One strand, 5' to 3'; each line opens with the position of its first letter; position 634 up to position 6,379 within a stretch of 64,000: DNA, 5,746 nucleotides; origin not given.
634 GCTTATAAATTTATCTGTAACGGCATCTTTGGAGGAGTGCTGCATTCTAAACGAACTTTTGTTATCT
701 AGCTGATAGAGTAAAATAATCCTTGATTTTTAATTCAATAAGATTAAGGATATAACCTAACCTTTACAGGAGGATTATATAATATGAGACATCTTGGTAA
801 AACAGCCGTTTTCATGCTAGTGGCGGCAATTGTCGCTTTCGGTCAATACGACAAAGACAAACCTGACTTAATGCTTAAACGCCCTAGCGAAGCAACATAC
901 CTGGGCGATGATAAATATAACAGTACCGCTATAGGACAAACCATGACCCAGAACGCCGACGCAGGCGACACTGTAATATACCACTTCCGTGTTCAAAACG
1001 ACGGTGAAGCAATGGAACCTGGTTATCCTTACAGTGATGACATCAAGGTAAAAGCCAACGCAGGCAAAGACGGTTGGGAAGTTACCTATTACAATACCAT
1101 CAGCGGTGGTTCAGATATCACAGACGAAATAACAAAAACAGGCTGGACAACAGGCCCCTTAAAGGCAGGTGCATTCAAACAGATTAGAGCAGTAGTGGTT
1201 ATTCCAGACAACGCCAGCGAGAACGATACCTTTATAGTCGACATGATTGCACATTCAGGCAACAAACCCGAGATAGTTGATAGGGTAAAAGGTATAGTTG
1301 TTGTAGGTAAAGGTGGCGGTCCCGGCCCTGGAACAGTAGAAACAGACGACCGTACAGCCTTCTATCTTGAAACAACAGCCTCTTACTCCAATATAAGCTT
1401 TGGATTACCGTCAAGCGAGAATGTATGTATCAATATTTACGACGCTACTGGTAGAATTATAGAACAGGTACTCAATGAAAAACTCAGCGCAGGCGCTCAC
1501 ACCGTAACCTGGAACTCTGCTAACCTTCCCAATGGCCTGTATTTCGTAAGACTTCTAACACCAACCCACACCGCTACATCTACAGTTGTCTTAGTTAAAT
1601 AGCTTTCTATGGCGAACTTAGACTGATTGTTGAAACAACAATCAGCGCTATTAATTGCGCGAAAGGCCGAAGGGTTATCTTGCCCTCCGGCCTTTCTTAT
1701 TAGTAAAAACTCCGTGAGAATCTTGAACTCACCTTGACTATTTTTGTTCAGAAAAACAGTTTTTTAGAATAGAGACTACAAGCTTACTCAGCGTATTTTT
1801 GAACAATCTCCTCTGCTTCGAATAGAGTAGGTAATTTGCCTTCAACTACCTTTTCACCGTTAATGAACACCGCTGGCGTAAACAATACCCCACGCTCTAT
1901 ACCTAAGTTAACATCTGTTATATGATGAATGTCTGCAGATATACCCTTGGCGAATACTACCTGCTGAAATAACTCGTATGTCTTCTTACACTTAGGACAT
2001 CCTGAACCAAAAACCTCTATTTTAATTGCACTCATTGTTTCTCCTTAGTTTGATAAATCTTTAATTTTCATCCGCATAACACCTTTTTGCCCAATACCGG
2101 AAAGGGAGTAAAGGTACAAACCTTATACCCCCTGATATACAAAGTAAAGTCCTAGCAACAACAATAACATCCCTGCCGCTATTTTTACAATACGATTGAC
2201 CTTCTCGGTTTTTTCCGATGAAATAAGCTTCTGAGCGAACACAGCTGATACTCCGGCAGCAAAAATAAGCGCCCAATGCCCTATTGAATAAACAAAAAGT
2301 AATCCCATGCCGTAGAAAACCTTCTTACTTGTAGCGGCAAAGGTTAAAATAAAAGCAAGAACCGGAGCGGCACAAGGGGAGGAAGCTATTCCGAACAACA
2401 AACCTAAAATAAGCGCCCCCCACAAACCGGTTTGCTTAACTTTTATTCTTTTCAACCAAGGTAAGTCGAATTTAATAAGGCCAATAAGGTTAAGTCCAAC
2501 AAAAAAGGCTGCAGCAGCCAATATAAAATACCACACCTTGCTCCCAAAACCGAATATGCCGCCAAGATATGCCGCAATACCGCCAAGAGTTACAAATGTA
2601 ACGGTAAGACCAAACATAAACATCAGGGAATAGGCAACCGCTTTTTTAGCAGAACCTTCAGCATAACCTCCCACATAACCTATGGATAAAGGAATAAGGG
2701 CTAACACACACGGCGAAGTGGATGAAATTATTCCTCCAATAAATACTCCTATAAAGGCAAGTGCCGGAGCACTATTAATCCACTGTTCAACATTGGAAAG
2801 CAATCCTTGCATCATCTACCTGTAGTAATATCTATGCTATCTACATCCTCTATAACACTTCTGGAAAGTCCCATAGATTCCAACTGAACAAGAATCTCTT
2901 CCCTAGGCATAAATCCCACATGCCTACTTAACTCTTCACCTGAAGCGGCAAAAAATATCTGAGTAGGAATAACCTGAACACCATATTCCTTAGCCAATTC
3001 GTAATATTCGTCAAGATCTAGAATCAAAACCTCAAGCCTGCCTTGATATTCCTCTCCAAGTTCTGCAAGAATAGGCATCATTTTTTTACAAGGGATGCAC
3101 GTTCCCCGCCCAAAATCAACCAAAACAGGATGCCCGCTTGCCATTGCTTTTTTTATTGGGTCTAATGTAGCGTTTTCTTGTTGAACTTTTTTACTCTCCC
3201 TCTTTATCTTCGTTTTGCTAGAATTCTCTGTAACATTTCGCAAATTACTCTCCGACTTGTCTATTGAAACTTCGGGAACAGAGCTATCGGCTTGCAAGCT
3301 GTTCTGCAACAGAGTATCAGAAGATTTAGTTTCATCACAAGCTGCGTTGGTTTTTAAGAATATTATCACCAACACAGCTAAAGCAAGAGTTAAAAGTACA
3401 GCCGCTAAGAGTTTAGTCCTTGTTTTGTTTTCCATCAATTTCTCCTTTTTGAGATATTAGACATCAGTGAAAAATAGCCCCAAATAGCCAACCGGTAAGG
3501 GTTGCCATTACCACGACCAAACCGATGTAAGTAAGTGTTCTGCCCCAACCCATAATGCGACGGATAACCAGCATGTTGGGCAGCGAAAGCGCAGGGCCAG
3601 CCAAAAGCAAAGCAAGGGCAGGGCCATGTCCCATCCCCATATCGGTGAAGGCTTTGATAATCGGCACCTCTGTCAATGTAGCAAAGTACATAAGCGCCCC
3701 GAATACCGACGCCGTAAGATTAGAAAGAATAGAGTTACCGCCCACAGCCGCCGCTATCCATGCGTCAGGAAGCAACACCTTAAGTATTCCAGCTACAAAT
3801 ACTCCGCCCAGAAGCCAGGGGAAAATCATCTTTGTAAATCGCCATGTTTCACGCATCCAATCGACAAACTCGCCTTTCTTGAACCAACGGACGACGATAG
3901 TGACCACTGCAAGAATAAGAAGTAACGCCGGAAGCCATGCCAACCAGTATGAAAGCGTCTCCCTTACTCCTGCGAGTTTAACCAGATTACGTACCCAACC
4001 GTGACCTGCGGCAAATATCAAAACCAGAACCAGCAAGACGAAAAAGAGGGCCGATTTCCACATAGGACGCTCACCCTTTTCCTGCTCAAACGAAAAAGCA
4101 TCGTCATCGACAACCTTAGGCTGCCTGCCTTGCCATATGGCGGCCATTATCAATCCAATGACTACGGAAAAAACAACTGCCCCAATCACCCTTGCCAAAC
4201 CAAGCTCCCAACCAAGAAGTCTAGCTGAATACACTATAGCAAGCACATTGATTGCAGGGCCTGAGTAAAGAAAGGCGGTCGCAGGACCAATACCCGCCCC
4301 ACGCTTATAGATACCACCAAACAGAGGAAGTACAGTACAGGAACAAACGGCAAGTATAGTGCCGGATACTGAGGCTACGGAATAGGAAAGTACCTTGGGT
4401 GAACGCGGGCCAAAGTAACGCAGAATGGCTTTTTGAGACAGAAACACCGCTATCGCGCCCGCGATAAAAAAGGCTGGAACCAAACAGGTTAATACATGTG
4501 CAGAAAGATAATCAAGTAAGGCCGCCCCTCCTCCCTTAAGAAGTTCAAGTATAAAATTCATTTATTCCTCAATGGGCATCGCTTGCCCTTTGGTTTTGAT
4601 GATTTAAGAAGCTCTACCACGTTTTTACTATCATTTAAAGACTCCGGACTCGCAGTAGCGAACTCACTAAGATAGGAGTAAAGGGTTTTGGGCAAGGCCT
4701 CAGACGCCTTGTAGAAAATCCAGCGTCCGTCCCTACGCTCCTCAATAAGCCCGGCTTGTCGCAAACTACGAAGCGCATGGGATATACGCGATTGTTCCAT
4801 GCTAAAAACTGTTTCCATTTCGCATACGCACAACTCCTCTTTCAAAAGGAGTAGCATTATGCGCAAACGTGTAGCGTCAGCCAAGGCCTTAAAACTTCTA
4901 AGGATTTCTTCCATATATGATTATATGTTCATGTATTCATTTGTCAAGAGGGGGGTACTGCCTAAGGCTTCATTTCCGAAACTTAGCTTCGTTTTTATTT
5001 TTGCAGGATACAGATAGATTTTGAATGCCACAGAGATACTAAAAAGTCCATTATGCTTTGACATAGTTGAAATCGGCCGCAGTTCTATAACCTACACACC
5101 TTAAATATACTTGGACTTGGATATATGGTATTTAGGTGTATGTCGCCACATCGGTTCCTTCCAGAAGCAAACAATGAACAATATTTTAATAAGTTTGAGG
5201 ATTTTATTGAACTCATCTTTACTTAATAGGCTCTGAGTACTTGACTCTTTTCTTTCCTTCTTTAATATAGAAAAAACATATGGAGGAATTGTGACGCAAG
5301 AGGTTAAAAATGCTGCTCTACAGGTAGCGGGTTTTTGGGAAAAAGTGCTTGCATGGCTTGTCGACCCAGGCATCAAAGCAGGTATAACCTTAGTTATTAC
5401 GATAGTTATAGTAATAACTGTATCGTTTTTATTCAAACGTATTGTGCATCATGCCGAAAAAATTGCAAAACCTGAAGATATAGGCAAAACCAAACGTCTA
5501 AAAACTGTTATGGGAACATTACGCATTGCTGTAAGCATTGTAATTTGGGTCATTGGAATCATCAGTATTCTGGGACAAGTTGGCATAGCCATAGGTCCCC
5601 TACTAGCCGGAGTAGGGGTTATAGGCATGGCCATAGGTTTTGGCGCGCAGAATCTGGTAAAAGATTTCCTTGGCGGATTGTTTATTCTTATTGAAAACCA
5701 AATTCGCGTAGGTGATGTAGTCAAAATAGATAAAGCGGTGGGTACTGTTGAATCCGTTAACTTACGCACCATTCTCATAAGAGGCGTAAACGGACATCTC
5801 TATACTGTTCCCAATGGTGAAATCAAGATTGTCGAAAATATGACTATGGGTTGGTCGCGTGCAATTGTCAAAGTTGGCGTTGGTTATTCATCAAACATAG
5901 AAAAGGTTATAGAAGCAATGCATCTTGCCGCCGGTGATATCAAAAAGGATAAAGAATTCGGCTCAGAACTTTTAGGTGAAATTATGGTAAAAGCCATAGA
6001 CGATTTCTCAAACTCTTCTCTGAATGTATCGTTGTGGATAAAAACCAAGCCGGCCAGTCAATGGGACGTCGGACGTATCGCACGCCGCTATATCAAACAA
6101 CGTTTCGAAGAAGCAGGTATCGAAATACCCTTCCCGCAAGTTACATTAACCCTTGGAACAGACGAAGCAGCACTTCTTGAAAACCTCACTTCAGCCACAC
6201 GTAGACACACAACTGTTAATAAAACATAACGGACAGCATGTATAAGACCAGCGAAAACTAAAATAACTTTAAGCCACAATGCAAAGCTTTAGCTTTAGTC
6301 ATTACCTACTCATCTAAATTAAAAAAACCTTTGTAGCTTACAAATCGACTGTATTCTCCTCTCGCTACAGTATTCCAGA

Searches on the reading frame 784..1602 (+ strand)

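Call 11: search_protein_families(library=pfam, proteins=[window:784-1602:+])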
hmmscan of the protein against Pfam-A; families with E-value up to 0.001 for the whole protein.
window:784-1602:+ (272 aa): 2 families
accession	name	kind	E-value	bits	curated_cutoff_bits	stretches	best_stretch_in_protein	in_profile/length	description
PF18962.6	Por_Secre_tail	-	2.9e-07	31.1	27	1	203-268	11-73/75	Secretion system C-terminal sorting domain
PF13860.13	FlgD_ig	-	3.5e-06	27.3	27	1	208-255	18-71/79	FlgD Ig-like domain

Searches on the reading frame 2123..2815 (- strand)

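Call 11: search_protein_families(library=pfam, proteins=[window:2123-2815:-])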
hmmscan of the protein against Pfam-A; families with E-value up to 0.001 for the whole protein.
window:2123-2815:- (230 aa): 2 families
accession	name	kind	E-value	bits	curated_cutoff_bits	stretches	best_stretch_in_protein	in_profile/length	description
PF02683.22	DsbD_TM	-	6.3e-17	62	27.1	1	22-226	5-215/219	Cytochrome C biogenesis protein transmembrane domain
PF13386.12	DsbD_2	-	3.1e-10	40.7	24.9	1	24-223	2-198/199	Cytochrome C biogenesis protein transmembrane region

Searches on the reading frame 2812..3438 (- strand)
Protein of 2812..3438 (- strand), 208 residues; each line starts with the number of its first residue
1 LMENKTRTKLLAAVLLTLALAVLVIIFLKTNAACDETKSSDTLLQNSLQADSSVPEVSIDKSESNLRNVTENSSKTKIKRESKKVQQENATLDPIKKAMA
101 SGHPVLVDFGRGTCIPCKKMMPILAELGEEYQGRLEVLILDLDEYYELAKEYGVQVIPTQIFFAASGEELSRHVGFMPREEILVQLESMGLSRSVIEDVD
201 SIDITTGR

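Call 11: search_protein_families(library=pfam, proteins=[window:2812-3438:-])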
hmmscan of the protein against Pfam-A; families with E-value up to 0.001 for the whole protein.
window:2812-3438:- (208 aa): 5 families
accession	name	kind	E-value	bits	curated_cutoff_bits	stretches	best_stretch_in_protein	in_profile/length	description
PF00085.26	Thioredoxin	-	5.4e-15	55.7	23.5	1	100-185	15-100/103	Thioredoxin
PF13098.12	Thioredoxin_2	-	1.6e-11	44.9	27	1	99-183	2-101/104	Thioredoxin-like domain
PF13905.12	Thioredoxin_8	-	5e-07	30.4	27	1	103-147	2-48/94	Thioredoxin-like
PF14595.12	Thioredoxin_9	-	7.8e-05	23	25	1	72-172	13-113/129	Thioredoxin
PF00578.27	AhpC-TSA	-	0.00038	20.8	26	0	87-162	10-87/124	AhpC/TSA family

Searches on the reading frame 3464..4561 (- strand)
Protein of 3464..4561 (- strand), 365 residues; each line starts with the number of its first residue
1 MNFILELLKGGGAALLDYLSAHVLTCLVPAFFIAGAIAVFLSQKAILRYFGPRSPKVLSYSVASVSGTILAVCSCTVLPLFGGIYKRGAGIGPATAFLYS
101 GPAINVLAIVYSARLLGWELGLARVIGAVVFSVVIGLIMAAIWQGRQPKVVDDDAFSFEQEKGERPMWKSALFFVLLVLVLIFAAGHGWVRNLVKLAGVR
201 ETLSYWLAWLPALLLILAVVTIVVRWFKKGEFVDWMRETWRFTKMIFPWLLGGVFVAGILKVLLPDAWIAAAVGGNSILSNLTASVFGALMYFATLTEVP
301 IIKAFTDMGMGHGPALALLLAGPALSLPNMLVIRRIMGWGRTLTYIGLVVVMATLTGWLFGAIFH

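Call 11: search_protein_families(library=pfam, proteins=[window:3464-4561:-])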
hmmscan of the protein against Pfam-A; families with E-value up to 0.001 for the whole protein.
window:3464-4561:- (365 aa): 1 family
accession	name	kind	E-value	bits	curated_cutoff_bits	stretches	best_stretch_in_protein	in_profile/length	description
PF03773.19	ArsP_1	-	6.2e-78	262.4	32.3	1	14-361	7-293/294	Predicted permease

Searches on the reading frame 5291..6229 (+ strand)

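Call 11: search_protein_families(library=pfam, proteins=[window:5291-6229:+])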
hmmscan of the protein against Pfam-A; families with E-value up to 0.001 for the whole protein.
window:5291-6229:+ (312 aa): 3 families
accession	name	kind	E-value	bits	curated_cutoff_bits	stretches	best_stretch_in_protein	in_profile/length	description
PF00924.24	MS_channel_2nd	-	5.4e-18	65.3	20.2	1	121-185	1-67/68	Mechanosensitive ion channel, beta-domain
PF21082.3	MS_channel_3rd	-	1.3e-09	38.8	21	1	193-279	3-88/88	Mechanosensitive ion channel MscS, C-terminal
PF21088.3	MS_channel_1st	-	3.4e-05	24.2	23.1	1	81-120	3-42/42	Mechanosensitive ion channel, transmembrane helices 2/3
